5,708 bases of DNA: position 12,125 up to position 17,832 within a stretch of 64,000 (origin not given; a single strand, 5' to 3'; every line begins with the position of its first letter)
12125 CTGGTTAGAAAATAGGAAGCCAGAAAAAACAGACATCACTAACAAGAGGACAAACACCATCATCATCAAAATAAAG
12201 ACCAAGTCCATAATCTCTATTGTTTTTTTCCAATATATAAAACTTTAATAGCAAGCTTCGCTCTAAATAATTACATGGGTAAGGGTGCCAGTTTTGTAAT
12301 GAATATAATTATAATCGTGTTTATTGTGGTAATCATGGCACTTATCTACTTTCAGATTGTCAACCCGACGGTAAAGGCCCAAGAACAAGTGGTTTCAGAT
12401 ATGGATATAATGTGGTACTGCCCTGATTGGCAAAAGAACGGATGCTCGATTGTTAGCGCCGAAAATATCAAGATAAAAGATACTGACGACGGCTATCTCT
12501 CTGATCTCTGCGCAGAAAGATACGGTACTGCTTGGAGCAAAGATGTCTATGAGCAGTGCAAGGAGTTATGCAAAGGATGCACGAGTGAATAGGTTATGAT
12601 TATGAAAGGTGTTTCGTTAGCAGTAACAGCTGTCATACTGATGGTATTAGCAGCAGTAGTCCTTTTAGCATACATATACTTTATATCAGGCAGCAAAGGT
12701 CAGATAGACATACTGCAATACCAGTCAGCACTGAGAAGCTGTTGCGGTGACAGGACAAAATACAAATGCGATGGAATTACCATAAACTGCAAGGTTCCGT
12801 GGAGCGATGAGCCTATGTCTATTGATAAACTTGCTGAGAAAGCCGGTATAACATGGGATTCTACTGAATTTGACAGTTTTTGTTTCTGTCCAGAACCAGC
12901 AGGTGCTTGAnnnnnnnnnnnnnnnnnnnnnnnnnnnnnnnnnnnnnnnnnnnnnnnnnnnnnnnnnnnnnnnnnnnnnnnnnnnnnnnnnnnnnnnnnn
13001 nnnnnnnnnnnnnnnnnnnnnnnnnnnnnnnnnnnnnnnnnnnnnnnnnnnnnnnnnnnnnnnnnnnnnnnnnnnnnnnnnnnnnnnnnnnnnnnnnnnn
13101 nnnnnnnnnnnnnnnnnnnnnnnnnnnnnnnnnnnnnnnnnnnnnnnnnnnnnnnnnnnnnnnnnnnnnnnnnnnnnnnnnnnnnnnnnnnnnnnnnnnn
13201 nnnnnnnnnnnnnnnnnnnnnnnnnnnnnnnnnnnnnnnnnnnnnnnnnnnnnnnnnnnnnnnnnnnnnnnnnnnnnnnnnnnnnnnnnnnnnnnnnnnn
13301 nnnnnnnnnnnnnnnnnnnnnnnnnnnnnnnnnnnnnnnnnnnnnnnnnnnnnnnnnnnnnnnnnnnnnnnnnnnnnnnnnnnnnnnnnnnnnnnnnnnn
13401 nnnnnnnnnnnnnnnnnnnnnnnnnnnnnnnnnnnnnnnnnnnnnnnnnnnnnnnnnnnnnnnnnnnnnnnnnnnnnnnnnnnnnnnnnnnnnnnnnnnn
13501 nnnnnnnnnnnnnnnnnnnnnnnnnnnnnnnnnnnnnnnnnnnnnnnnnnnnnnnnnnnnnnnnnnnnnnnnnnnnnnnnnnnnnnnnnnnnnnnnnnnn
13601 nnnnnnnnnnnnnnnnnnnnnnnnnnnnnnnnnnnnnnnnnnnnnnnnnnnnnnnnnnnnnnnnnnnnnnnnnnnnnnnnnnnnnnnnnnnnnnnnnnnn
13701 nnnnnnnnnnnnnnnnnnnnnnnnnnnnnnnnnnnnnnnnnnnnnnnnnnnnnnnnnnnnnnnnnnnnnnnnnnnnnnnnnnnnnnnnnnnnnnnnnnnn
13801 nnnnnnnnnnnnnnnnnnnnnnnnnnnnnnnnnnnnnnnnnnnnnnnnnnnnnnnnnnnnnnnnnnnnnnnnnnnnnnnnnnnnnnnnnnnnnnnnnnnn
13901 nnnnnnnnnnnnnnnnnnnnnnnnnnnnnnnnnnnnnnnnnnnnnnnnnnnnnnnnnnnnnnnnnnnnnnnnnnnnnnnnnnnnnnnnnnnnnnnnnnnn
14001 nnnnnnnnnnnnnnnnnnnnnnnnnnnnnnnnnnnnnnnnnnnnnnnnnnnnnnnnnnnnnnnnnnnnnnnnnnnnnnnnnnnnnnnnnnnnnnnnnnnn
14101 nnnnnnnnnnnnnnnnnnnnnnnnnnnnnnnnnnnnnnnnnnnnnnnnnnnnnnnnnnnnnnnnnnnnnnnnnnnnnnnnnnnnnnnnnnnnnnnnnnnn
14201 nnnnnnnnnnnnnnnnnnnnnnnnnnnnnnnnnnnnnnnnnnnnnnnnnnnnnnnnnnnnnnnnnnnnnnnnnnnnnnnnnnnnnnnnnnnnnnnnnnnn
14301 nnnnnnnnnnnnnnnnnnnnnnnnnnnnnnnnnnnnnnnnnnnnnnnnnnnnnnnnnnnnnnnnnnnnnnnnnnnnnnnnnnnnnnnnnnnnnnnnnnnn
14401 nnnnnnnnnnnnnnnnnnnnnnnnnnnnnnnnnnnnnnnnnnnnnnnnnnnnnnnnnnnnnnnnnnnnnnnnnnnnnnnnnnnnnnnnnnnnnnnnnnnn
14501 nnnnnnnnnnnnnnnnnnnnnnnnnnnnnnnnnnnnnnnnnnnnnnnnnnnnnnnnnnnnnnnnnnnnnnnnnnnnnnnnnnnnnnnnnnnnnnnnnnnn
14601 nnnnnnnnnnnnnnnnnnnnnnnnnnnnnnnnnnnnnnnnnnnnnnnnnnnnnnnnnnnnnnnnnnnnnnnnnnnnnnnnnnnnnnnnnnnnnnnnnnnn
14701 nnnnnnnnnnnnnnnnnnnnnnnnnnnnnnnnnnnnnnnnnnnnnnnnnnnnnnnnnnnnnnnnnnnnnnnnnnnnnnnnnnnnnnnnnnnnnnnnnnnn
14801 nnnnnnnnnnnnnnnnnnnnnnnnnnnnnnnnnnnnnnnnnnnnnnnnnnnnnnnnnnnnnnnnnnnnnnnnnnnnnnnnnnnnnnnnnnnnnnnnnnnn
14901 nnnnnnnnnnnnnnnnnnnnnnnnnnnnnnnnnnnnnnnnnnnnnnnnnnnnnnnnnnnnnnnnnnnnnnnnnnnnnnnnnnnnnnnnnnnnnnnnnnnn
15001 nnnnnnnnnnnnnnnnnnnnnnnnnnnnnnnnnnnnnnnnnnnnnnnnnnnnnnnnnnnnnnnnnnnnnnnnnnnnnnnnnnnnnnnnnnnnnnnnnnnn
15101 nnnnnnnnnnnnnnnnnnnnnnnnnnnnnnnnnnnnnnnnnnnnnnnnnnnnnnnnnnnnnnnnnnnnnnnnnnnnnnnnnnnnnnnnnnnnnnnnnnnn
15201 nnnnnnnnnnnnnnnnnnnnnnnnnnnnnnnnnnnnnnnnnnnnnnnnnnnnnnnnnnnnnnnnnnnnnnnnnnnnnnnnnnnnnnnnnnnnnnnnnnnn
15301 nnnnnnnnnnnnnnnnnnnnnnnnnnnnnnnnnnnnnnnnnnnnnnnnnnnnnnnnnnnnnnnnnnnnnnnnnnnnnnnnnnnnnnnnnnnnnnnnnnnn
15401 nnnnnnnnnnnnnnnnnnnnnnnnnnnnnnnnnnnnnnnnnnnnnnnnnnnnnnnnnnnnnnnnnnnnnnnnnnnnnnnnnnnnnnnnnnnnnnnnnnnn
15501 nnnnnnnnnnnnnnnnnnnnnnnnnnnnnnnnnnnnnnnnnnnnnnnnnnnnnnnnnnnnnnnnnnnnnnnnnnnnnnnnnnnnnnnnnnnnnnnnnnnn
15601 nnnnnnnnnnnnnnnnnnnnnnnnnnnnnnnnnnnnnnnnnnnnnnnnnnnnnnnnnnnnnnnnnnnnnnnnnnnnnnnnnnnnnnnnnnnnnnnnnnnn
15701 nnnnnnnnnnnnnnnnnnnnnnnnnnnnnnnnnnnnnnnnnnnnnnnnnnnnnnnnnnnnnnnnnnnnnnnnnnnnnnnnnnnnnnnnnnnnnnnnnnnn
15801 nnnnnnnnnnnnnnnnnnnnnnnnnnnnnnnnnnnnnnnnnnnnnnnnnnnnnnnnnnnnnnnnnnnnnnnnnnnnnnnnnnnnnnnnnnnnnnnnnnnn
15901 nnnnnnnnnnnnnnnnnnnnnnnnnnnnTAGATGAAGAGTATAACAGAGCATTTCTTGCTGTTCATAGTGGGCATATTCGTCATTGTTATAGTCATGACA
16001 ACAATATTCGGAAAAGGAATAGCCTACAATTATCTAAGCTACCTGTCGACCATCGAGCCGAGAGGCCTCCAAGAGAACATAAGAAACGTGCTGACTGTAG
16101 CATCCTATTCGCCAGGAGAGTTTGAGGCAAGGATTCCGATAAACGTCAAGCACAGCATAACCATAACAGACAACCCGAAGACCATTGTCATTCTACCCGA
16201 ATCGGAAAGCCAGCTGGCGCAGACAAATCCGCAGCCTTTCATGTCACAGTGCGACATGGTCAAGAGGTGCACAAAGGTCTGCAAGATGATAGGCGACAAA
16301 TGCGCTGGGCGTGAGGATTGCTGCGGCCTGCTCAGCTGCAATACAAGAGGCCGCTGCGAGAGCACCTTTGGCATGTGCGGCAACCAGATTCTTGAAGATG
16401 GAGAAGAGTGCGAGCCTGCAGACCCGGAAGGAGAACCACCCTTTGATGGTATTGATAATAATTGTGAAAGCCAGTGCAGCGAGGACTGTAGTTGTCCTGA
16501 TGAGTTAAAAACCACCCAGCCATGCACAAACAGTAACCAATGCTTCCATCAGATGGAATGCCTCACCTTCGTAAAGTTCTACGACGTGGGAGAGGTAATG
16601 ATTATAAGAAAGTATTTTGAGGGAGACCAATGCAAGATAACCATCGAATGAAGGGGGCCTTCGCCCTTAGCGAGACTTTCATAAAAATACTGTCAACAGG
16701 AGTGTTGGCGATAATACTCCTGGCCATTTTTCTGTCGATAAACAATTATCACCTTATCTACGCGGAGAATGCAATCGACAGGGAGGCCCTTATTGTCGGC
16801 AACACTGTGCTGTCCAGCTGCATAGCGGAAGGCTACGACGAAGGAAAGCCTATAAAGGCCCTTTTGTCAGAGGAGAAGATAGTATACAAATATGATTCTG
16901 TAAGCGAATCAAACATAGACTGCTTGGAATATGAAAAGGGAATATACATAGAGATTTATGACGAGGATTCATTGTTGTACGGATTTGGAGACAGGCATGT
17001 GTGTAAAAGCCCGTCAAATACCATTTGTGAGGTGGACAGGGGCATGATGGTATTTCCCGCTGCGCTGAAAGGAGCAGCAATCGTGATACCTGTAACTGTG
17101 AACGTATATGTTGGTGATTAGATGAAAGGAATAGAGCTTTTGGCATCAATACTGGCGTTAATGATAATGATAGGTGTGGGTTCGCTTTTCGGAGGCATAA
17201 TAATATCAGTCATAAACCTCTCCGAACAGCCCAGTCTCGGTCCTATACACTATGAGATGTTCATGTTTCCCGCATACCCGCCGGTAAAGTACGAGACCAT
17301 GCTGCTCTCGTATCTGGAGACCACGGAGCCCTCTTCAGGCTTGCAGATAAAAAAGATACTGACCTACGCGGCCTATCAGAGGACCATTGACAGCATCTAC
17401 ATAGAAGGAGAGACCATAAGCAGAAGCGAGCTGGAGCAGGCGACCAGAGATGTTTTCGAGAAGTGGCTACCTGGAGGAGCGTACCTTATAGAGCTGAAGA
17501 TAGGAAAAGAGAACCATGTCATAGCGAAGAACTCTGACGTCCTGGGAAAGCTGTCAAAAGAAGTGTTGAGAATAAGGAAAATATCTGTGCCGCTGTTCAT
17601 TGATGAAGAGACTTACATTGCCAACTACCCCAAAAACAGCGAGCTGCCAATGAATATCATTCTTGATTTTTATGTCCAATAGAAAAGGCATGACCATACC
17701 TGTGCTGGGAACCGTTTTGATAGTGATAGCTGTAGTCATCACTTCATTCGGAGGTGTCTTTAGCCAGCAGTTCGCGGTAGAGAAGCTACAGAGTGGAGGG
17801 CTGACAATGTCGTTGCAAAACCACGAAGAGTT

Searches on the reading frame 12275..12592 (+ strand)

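Call 6: search_protein_families(library=pfam, proteins=[window:12275-12592:+], max_evalue=0.1)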
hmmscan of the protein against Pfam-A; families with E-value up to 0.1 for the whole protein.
window:12275-12592:+ (105 aa): 1 family
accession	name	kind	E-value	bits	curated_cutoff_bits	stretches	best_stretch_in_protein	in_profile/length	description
PF08329.16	ChitinaseA_N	-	0.065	13.3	21.2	1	53-80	93-120/133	Chitinase A, N-terminal domain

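Call 7: search_protein_families(library=ncbifam, proteins=[window:12275-12592:+], max_evalue=0.1)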
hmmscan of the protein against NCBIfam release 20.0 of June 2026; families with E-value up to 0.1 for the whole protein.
window:12275-12592:+ (105 aa): 4 families
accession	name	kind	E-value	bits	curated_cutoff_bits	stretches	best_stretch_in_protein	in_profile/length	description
NF041554.1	SA1362_fam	subfamily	0.041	14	42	1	5-35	25-55/70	SA1362 family protein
TIGR03493.1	cellullose_BcsF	equivalog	0.05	13.5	56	1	9-28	1-20/62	cellulose biosynthesis protein BcsF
TIGR00739.1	yajC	equivalog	0.056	13.5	44.2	1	13-39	5-31/84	preprotein translocase subunit YajC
NF005100.0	PRK06531.1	equivalog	0.077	12.9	129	0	9-38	1-30/121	preprotein translocase subunit YajC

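Call 72: search_protein_families(library=ncbifam, proteins=[window:12275-12592:+], max_evalue=1)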
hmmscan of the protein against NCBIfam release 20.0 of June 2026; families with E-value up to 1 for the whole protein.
window:12275-12592:+ (105 aa): 6 families
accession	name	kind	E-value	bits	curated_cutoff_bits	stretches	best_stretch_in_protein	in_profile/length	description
NF041554.1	SA1362_fam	subfamily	0.041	14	42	1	5-35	25-55/70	SA1362 family protein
TIGR03493.1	cellullose_BcsF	equivalog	0.05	13.5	56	1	9-28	1-20/62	cellulose biosynthesis protein BcsF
TIGR00739.1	yajC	equivalog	0.056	13.5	44.2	1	13-39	5-31/84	preprotein translocase subunit YajC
NF005100.0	PRK06531.1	equivalog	0.077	12.9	129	1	9-38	1-30/121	preprotein translocase subunit YajC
NF033104.0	blaOXA-46_like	exception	0.14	11.3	600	1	15-86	4-71/266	OXA-46 family oxacillin-hydrolyzing class D beta-lactamase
NF042931.1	SAG1386_EF1546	equivalog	0.33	11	80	1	3-36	25-58/158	SAG1386/EF1546 family surface-associated protein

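Call 73: search_protein_families(library=pfam, proteins=[window:12275-12592:+], max_evalue=1)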
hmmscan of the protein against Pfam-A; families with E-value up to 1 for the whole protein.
window:12275-12592:+ (105 aa): 3 families
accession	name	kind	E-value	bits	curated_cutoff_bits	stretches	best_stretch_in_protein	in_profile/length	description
PF08329.16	ChitinaseA_N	-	0.065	13.3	21.2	1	53-80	93-120/133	Chitinase A, N-terminal domain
PF13974.11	YebO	-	0.14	12.8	27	1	13-39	2-28/80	YebO-like protein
PF01549.29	ShK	-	0.79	10.8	20.9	0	47-58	7-18/37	ShK domain-like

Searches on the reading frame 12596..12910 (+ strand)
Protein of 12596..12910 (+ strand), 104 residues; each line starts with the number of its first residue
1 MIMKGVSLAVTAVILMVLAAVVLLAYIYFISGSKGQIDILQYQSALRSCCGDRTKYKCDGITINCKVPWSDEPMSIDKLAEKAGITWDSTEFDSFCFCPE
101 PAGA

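Call 6: search_protein_families(library=pfam, proteins=[window:12596-12910:+], max_evalue=0.1)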
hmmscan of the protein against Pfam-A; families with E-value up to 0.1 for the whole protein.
window:12596-12910:+ (104 aa): 0 families

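Call 7: search_protein_families(library=ncbifam, proteins=[window:12596-12910:+], max_evalue=0.1)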
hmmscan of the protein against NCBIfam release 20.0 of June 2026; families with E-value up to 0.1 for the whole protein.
window:12596-12910:+ (104 aa): 0 families

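Call 72: search_protein_families(library=ncbifam, proteins=[window:12596-12910:+], max_evalue=1)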
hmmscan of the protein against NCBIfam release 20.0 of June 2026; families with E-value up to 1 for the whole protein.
window:12596-12910:+ (104 aa): 1 family
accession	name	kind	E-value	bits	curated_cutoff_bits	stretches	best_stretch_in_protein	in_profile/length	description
NF042931.1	SAG1386_EF1546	equivalog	0.18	11.9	80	0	6-34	29-57/158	SAG1386/EF1546 family surface-associated protein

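Call 73: search_protein_families(library=pfam, proteins=[window:12596-12910:+], max_evalue=1)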
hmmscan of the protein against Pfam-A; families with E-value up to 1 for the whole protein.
window:12596-12910:+ (104 aa): 0 families

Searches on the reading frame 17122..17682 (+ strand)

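Call 20: search_protein_families(library=pfam, proteins=[window:17122-17682:+], max_evalue=0.01)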
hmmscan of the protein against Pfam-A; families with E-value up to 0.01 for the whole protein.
window:17122-17682:+ (186 aa): 0 families

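Call 72: search_protein_families(library=ncbifam, proteins=[window:17122-17682:+], max_evalue=1)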
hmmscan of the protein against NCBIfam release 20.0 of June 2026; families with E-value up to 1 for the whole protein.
window:17122-17682:+ (186 aa): 1 family
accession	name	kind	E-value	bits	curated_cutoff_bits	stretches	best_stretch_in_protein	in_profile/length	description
NF009554.0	PRK12999.1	equivalog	0.16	9.6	965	1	61-121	783-839/1147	pyruvate carboxylase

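Call 73: search_protein_families(library=pfam, proteins=[window:17122-17682:+], max_evalue=1)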
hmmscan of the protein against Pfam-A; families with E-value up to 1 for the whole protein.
window:17122-17682:+ (186 aa): 1 family
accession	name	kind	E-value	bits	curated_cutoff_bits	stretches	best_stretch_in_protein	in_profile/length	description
PF16967.11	TcfC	-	0.1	12.6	29.4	1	92-137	17-62/68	E-set like domain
